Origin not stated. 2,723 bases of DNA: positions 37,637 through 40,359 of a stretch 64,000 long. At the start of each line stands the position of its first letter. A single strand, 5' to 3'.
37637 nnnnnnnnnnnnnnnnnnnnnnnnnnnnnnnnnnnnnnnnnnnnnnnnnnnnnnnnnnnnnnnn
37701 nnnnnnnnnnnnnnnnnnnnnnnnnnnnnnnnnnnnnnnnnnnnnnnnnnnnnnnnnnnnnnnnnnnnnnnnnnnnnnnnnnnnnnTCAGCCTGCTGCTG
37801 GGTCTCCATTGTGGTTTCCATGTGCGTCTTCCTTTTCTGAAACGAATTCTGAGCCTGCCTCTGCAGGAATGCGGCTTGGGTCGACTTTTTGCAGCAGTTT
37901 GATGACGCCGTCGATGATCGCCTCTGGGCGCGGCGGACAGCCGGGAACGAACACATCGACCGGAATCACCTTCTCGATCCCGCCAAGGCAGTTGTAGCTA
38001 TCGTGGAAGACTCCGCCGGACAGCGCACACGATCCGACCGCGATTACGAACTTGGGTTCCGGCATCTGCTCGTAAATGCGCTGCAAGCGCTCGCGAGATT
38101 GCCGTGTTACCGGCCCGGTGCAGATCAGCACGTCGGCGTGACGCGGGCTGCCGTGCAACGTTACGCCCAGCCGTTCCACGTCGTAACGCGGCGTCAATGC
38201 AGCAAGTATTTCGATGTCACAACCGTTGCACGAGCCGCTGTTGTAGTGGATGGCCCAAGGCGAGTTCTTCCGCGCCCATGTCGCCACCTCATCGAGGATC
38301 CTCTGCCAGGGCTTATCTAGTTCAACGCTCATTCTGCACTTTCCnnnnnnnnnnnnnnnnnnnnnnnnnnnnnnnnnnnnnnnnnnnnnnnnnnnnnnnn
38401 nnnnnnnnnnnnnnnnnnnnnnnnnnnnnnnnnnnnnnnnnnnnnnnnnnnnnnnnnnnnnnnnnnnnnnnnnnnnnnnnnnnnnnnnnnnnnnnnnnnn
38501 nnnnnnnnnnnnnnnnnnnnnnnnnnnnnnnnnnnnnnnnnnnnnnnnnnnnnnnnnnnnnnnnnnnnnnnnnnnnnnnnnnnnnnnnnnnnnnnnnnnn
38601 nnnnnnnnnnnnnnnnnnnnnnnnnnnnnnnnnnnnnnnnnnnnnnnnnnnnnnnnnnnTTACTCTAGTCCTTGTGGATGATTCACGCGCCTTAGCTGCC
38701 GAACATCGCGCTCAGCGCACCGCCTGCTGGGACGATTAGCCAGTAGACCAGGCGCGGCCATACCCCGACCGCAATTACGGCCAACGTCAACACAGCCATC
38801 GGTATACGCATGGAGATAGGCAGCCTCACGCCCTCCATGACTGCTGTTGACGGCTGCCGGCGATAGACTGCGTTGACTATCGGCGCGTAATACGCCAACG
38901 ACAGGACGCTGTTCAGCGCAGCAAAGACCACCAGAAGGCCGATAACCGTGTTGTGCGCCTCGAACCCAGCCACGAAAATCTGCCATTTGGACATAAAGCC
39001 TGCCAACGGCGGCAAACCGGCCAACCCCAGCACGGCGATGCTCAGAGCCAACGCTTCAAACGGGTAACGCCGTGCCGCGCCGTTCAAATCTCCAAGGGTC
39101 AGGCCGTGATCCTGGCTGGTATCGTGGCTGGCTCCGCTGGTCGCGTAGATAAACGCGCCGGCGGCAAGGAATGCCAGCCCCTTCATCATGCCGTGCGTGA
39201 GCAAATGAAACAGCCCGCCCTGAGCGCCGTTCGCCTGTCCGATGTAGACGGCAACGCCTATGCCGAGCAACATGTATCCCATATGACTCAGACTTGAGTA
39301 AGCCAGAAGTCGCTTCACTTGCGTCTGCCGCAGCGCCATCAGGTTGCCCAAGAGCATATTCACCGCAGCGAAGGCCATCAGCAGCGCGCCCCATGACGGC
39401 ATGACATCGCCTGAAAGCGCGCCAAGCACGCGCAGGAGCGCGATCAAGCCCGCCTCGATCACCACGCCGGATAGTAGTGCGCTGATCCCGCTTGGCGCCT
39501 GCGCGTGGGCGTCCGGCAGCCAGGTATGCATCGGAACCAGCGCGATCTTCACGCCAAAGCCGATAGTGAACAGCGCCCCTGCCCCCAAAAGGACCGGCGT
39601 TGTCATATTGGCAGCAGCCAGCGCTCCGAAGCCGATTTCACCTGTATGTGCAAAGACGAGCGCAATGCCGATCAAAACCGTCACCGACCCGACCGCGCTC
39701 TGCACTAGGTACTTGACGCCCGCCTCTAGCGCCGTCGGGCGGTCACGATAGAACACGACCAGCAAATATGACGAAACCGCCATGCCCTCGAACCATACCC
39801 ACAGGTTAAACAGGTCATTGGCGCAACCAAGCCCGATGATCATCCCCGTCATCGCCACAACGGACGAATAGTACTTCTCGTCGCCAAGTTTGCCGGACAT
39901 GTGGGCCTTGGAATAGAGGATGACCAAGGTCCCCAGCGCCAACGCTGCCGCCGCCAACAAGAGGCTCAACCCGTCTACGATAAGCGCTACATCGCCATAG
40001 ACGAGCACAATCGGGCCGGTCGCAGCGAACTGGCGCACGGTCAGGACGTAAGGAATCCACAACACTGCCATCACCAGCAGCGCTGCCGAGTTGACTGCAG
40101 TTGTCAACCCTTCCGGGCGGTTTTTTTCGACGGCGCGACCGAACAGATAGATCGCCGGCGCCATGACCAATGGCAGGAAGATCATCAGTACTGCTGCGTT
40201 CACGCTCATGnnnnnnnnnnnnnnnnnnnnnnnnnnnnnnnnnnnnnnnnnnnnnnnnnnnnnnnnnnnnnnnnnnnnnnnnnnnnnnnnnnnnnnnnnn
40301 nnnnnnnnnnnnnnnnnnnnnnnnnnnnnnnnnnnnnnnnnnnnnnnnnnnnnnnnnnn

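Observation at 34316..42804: Ten-gene [NiFe]-hydrogenase operon built on a complex-I subunit set (NuoJ-K-L-N-A-B-CD-H-I plus HycI) with no visible electron-input module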

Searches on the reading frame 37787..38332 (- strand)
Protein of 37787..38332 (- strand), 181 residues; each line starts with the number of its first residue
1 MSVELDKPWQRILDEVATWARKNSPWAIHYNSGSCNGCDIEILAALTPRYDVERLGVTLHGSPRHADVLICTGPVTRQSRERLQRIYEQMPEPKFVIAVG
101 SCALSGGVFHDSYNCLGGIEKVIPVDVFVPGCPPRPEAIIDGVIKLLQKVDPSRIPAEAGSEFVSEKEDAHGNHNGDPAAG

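Call 4: search_protein_families(library=pfam, proteins=[window:37787-38332:-], max_evalue=0.01)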
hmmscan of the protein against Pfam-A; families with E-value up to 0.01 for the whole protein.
window:37787-38332:- (181 aa): 1 family
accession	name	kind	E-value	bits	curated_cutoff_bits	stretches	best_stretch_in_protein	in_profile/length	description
PF01058.29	Oxidored_q6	-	5.7e-36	123.5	27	1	35-146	1-128/128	NADH ubiquinone oxidoreductase, 20 Kd subunit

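Call 5: search_protein_families(library=ncbifam, proteins=[window:37787-38332:-], max_evalue=0.01)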
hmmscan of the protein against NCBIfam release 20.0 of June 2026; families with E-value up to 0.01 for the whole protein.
window:37787-38332:- (181 aa): 18 families
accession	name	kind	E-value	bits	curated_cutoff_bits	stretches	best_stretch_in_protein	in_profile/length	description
NF005012.1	PRK06411.1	subfamily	3.8e-53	179.4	116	1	11-154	22-162/166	NADH-quinone oxidoreductase subunit NuoB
TIGR01957.1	nuoB_fam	subfamily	1e-49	168.2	142.7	1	13-151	7-143/145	NADH-quinone oxidoreductase subunit B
NF011394.0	PRK14819.1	equivalog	5.4e-45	154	312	1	13-155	21-161/264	NADH-quinone oxidoreductase subunit B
NF011391.0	PRK14816.1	equivalog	1.2e-44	152.3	283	1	12-151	41-178/196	NADH-quinone oxidoreductase subunit B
NF011390.0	PRK14815.1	equivalog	1e-43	148.8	281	1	13-154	23-161/183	NADH dehydrogenase subunit B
NF009808.0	PRK13292.1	equivalog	1.6e-43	148.6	1156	1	12-158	14-157/791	NADH-quinone oxidoreductase subunit B/C/D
NF011395.0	PRK14820.1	equivalog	8e-43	146.3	263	1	13-151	23-158/180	NADH-quinone oxidoreductase subunit B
NF011393.0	PRK14818.1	equivalog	1.3e-42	145.3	255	1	11-152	19-157/173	NADH dehydrogenase subunit B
NF011388.0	PRK14813.1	equivalog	1.1e-40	139.6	294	1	13-150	18-153/189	NADH dehydrogenase subunit B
NF011392.0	PRK14817.1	equivalog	9.8e-39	132.9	271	1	10-151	23-161/182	NADH-quinone oxidoreductase subunit B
NF011389.0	PRK14814.1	equivalog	8.6e-38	130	285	1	13-154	23-161/186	NADH dehydrogenase subunit B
TIGR03294.1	FrhG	equivalog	1.7e-09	37.8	245.5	1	65-149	50-143/228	coenzyme F420 hydrogenase subunit gamma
NF045875.1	F420_non_VhuG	exception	1.4e-07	31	450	1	118-153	135-170/286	F420-non-reducing hydrogenase subunit VhuG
TIGR00391.1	hydA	subfamily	4e-05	22.9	179.5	1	62-147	123-208/365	hydrogenase small subunit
NF007779.0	PRK10468.1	equivalog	4.1e-05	22.7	659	1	86-155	141-214/372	hydrogenase 2 small subunit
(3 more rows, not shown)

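Call 100: search_solved_structures(query=window:37787-38332:-, max_evalue=1e-25, show_alignments=0)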
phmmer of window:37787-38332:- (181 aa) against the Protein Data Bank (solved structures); distinct sequences matched with E-value up to 1e-25: 43.
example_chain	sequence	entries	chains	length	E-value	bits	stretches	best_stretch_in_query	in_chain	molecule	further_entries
6cfw_J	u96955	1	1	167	8.7e-57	195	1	23-162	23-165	Probable membrane-bound hydrogenase subunit mbhJ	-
6hum_K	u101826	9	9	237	5.3e-41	143.5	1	13-155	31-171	NAD(P)H-quinone oxidoreductase subunit K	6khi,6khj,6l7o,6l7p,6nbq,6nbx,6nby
8b9z_B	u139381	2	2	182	4e-40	140.7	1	12-151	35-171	LD31474p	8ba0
7v2c_C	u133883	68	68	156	4.9e-40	140.4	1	13-151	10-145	NADH dehydrogenase [ubiquinone] iron-sulfur protein 7,mitochondrial | NADH dehydrogenase [ubiquinone] iron-sulfur protein 7, mitochondrial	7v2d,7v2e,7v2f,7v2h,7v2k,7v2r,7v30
5xtb_C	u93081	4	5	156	5e-40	140.3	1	13-153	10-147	NADH dehydrogenase [ubiquinone] iron-sulfur protein 7, mitochondrial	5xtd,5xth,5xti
9ti4_E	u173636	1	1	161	5.4e-40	140.2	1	13-153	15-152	NADH dehydrogenase [ubiquinone] iron-sulfur protein 7, mitochondrial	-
5lc5_B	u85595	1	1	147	6.1e-40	140.1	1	13-151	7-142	NADH dehydrogenase [ubiquinone] iron-sulfur protein 7, mitochondrial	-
7zeb_6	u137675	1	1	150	6.4e-40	140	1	13-151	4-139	NADH dehydrogenase [ubiquinone] iron-sulfur protein 7, mitochondrial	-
9w2u_B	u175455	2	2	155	6.4e-40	140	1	13-151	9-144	NADH dehydrogenase [ubiquinone] iron-sulfur protein 7, mitochondrial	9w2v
7zd6_6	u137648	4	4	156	6.5e-40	140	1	13-151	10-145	NADH dehydrogenase [ubiquinone] iron-sulfur protein 7, mitochondrial | Complex I-20kD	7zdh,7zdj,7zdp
8esw_S7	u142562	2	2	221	7e-40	139.9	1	12-151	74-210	LD31474p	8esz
6g2j_B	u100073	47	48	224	7.9e-40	139.7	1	13-151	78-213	NADH dehydrogenase [ubiquinone] iron-sulfur protein 7, mitochondrial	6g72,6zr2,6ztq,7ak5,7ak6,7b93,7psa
7vxu_C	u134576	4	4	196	9.6e-40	139.4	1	13-151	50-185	Complex I-20kD | NADH dehydrogenase [ubiquinone] iron-sulfur protein 7, mitochondrial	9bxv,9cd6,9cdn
5ldw_B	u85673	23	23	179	9.7e-40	139.4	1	13-151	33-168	NADH dehydrogenase [ubiquinone] iron-sulfur protein 7, mitochondrial | Mitochondrial complex I, PSST subunit | NADH:ubiquinone oxidoreductase core subunit S7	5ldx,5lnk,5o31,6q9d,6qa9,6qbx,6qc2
9cwt_C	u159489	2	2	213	1.3e-39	139.1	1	13-153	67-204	NADH dehydrogenase [ubiquinone] iron-sulfur protein 7, mitochondrial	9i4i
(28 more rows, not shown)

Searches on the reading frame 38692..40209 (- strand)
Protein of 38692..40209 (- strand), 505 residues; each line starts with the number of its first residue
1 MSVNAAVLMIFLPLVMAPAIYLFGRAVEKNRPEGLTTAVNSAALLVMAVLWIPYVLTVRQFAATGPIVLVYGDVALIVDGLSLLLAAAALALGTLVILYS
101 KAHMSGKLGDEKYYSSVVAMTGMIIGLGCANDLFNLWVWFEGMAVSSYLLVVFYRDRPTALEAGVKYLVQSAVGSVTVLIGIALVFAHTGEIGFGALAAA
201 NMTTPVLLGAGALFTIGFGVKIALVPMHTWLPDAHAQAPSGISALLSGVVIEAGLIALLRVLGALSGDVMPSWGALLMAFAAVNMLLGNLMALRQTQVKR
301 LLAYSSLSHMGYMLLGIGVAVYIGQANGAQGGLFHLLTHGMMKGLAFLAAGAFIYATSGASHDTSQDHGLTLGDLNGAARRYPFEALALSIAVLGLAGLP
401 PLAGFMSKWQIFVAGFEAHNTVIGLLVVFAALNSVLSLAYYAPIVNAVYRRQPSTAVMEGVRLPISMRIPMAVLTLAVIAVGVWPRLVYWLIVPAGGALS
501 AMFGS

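Call 4: search_protein_families(library=pfam, proteins=[window:38692-40209:-], max_evalue=0.01)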
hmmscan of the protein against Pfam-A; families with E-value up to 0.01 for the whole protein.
window:38692-40209:- (505 aa): 2 families
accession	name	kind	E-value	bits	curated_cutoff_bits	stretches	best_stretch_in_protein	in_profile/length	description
PF00361.26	Proton_antipo_M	-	6.2e-70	236.2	21.5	1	130-431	1-291/294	NADH:quinone oxidoreductase/Mrp antiporter, TM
PF00662.26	Proton_antipo_N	-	0.00036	20.8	24.5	1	73-109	10-46/51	NADH-Ubiquinone oxidoreductase (complex I), chain 5 N-terminus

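Call 5: search_protein_families(library=ncbifam, proteins=[window:38692-40209:-], max_evalue=0.01)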
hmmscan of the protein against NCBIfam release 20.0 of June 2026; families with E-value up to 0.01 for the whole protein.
window:38692-40209:- (505 aa): 76 families (the best 25 are shown)
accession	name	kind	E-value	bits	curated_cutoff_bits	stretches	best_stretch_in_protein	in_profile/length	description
NF006240.0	PRK08376.1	subfamily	1.7e-80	271.4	662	1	5-500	6-508/521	putative monovalent cation/H+ antiporter subunit D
TIGR01770.1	NDH_I_N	subfamily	6.2e-69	233.2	332.6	1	20-489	17-472/472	NADH-quinone oxidoreductase subunit NuoN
TIGR01972.1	NDH_I_M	subfamily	6.9e-68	229.5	263.8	1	8-494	3-477/486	NADH-quinone oxidoreductase subunit M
NF005097.0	PRK06525.1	equivalog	2.6e-65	221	430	1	4-477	3-468/480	hydrogenase 4 subunit D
NF006419.0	PRK08668.1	equivalog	3.9e-65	220.8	617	1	7-491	5-473/613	NADH dehydrogenase subunit M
NF005086.0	PRK06521.1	equivalog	4.8e-65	220.3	667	1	7-498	9-505/669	hydrogenase 4 subunit B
NF006241.0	PRK08377.1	equivalog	9.2e-57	193.1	645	1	5-496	4-474/494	NADH dehydrogenase subunit N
NF004442.0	PRK05777.1-5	equivalog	1.2e-55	189.4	523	1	14-491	18-473/483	NADH-quinone oxidoreductase subunit NuoN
NF005141.0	PRK06590.1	equivalog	1.1e-54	186.4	556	1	4-484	3-467/615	NADH-quinone oxidoreductase subunit L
NF004440.0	PRK05777.1-3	equivalog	1.1e-54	186.1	519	1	37-476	37-456/477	NADH-quinone oxidoreductase subunit NuoN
NF009306.0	PRK12663.1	equivalog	1.7e-54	185.5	542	1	6-494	6-476/498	Na+/H+ antiporter subunit D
NF004445.0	PRK05777.2-3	equivalog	8.2e-54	183.3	408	1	8-466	7-448/475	NADH-quinone oxidoreductase subunit NuoN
NF005561.0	PRK07234.1-1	equivalog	1.8e-52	178.9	718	1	7-450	10-440/569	putative monovalent cation/H+ antiporter subunit D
TIGR01974.1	NDH_I_L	subfamily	4e-51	174.7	407.5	1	6-485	3-479/630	NADH-quinone oxidoreductase subunit L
NF004441.0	PRK05777.1-4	equivalog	5e-51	173.9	477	1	68-489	105-513/524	NADH-quinone oxidoreductase subunit NuoN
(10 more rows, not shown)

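Call 98: search_solved_structures(query=window:38692-40209:-, max_evalue=1e-25, show_alignments=0)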
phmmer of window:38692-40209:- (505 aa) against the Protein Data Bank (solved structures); distinct sequences matched with E-value up to 1e-25: 43.
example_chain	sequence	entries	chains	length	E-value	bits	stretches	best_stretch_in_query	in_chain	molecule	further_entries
6cfw_H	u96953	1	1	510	2.8e-58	201.3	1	77-499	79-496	Monovalent cation/H+ antiporter subunit D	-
6u8y_H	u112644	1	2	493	1.4e-40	142.9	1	63-497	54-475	NADH dehydrogenase subunit N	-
6hum_F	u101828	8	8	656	2.2e-38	135.7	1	52-449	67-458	NADH dehydrogenase subunit 5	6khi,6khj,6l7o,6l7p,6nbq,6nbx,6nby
6u8y_X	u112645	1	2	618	2.6e-36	128.8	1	77-488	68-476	NADH dehydrogenase subunit M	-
7wff_F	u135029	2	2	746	3.8e-36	128.3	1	76-412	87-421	NAD(P)H-quinone oxidoreductase subunit 5, chloroplastic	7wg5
7eu3_F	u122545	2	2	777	2.1e-35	125.9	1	76-431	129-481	NAD(P)H-quinone oxidoreductase subunit F | NADH-plastoquinone oxidoreductase subunit 5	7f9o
3rko_N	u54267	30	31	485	4.5e-35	124.8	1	66-489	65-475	NADH-QUINONE OXIDOREDUCTASE SUBUNIT N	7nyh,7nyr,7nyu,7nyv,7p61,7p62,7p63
7wff_B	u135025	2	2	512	4.6e-35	124.7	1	122-464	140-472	NAD(P)H-quinone oxidoreductase subunit 2, chloroplastic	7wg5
6hum_B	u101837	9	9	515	7e-35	124.1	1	75-462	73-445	NAD(P)H-quinone oxidoreductase subunit 2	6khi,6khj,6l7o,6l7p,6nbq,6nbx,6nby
9grx_F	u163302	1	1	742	7.5e-35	124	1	76-430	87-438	NAD(P)H-quinone oxidoreductase subunit 5, chloroplastic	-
7qru_A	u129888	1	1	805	3.5e-34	121.8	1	10-498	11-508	Na+/H+ antiporter subunit A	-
7eu3_B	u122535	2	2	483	8.4e-34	120.5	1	122-465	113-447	NAD(P)H-quinone oxidoreductase subunit 2, chloroplastic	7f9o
9grx_B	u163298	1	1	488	1.1e-33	120.1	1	122-455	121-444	NAD(P)H-quinone oxidoreductase subunit 2 A, chloroplastic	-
7p61_M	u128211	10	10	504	1.6e-33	119.7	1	74-487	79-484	NADH dehydrogenase I subunit M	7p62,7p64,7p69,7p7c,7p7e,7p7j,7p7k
3rko_M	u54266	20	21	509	1.6e-33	119.6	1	74-487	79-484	NADH-QUINONE OXIDOREDUCTASE SUBUNIT M | NADH dehydrogenase I subunit M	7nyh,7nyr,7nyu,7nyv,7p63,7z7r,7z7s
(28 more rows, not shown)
